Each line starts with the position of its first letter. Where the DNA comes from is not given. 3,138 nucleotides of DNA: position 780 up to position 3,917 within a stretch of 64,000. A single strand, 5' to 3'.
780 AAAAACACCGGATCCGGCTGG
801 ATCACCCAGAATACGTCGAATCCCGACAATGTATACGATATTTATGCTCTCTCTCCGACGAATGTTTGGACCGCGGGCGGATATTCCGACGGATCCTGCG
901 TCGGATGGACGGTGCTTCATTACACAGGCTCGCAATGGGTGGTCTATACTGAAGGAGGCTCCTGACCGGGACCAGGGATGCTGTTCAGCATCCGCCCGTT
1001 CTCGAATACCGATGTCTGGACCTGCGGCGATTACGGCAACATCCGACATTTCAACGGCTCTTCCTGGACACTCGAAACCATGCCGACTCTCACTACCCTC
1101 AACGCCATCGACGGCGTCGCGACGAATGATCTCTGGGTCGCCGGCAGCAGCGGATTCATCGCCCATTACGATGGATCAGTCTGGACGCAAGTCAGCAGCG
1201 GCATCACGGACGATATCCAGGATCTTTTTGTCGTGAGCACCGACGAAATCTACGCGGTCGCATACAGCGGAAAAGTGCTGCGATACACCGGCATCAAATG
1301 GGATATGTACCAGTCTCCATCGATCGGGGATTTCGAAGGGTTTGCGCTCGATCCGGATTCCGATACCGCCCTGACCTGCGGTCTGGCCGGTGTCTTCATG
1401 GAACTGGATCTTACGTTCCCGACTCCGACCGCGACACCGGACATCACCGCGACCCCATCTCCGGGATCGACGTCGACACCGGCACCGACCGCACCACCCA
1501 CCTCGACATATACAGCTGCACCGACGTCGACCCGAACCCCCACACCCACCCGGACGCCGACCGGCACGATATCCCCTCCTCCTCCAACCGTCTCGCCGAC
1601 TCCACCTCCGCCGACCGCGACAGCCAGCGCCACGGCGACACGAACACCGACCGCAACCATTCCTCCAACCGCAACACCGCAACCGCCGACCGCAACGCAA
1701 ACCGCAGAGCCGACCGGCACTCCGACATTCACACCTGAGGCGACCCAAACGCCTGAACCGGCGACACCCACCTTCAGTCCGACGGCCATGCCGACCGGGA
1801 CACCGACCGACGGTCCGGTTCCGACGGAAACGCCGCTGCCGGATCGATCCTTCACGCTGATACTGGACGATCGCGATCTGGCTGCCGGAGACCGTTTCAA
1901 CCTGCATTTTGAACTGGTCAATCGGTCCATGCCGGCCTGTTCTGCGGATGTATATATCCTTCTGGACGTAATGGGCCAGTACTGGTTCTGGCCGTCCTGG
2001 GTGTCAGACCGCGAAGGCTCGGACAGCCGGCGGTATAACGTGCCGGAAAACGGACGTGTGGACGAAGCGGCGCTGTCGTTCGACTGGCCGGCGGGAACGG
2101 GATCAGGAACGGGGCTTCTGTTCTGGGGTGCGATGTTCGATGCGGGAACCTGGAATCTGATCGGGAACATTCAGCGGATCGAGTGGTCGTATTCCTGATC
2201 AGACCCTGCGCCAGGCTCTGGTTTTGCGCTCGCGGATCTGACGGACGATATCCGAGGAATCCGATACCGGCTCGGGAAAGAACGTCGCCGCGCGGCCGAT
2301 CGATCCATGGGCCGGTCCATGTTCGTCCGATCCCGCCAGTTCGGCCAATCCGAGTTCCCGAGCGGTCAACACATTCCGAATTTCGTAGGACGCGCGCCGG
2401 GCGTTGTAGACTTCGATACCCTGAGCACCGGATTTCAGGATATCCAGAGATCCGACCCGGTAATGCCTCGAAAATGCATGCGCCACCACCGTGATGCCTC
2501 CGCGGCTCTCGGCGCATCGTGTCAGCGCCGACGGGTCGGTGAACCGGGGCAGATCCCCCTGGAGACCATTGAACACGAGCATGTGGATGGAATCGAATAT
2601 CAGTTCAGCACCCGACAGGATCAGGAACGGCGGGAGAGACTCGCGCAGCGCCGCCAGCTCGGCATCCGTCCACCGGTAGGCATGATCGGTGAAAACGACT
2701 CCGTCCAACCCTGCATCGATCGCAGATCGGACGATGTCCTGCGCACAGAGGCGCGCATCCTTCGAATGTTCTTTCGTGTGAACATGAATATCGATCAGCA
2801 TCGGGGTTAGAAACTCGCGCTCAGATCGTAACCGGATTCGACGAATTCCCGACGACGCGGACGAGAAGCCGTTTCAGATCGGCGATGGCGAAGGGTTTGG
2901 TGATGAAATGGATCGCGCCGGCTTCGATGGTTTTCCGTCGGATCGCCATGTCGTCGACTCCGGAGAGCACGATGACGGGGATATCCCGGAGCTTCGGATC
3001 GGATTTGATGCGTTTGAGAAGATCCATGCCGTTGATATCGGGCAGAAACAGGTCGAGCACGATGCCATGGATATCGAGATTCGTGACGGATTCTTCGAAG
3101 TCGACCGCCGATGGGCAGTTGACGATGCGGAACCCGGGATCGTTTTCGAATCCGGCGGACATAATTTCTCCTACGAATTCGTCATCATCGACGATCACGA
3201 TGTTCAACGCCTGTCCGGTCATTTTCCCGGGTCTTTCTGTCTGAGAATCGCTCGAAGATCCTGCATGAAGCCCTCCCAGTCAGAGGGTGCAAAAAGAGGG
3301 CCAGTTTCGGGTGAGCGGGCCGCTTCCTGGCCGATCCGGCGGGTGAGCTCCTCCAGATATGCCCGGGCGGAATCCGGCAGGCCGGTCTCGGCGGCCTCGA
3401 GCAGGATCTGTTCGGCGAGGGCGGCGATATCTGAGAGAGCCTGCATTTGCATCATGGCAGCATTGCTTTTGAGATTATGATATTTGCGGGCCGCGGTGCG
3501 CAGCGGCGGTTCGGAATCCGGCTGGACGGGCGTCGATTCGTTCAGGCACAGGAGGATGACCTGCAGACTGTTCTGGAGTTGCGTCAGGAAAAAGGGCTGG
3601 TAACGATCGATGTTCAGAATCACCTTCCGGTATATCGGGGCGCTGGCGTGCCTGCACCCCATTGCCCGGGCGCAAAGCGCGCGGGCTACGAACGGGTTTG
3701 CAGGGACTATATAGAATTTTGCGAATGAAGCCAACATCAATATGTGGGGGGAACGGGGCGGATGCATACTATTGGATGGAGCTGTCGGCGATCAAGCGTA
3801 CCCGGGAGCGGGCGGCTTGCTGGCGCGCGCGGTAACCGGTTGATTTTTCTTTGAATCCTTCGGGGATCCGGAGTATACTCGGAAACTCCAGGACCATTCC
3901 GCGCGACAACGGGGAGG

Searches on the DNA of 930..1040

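Call 76: search_rna_families(source=window, start=930, end=1040, threshold=evalue, max_evalue=10)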
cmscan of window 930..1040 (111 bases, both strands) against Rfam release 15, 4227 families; matches with E-value up to 10: 0.
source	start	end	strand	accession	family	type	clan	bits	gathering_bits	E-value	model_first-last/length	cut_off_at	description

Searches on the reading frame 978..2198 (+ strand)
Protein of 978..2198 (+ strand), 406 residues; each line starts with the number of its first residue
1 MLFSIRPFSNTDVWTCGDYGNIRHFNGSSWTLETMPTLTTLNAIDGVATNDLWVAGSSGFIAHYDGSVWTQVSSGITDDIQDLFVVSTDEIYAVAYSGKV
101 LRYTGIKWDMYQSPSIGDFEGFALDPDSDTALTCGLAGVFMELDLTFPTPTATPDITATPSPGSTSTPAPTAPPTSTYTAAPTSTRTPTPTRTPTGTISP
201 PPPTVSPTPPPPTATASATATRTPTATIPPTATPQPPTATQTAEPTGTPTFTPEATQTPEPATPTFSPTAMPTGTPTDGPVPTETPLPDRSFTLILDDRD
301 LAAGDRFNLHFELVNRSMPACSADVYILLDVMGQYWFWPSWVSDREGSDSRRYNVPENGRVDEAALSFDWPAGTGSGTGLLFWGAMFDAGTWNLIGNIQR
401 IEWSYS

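Call 4: search_protein_families(library=pfam, proteins=[window:978-2198:+], max_evalue=1)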
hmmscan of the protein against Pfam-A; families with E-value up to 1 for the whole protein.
window:978-2198:+ (406 aa): 2 families
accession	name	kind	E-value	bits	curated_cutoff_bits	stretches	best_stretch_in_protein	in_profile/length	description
PF12768.13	Rax2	-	0.0038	17.1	28.8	1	37-88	124-180/254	Rax2 C-terminal beta propeller domain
PF00346.24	Complex1_49kDa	-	0.21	11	24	1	80-112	80-112/271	Respiratory-chain NADH dehydrogenase, 49 Kd subunit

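Call 5: search_protein_families(library=ncbifam, proteins=[window:978-2198:+], max_evalue=1)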
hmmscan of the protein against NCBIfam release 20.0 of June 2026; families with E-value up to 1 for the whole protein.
window:978-2198:+ (406 aa): 2 families
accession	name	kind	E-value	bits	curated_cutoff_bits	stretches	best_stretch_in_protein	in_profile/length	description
NF004739.1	PRK06075.1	equivalog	0.098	11.4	360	1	80-112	193-225/384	NADH-quinone oxidoreductase subunit D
NF008974.0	PRK12322.1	equivalog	0.2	10.6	522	1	79-120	198-239/366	NADH-quinone oxidoreductase subunit D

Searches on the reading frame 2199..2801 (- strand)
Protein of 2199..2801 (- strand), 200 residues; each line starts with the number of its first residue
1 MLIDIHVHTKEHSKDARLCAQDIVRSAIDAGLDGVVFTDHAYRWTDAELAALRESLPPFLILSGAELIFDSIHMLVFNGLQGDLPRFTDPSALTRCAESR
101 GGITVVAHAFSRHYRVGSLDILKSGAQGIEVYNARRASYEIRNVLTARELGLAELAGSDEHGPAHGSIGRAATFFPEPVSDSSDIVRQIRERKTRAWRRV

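Call 14: search_protein_families(library=pfam, proteins=[window:2199-2801:-], max_evalue=0.001)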
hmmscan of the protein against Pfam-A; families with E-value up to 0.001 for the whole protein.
window:2199-2801:- (200 aa): 3 families
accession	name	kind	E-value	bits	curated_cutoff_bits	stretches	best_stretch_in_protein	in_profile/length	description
PF13263.12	PHP_C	-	3.6e-08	33.2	21.3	1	147-194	11-56/56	PHP-associated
PF02811.25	PHP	-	2.3e-06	28.5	26.4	1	4-112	1-94/164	PHP domain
PF19799.5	DUF6282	-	4.2e-05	23.8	26.8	1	2-64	2-63/196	Family of unknown function (DUF6282)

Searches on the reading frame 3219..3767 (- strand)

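Call 83: search_protein_families(library=pfam, proteins=[window:3219-3767:-], max_evalue=0.01)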
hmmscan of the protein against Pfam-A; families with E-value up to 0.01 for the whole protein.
window:3219-3767:- (182 aa): 1 family
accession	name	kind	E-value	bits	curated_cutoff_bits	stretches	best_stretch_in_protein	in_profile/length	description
PF01627.28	Hpt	-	3.2e-06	27.7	24.6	1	63-141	16-77/84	Hpt domain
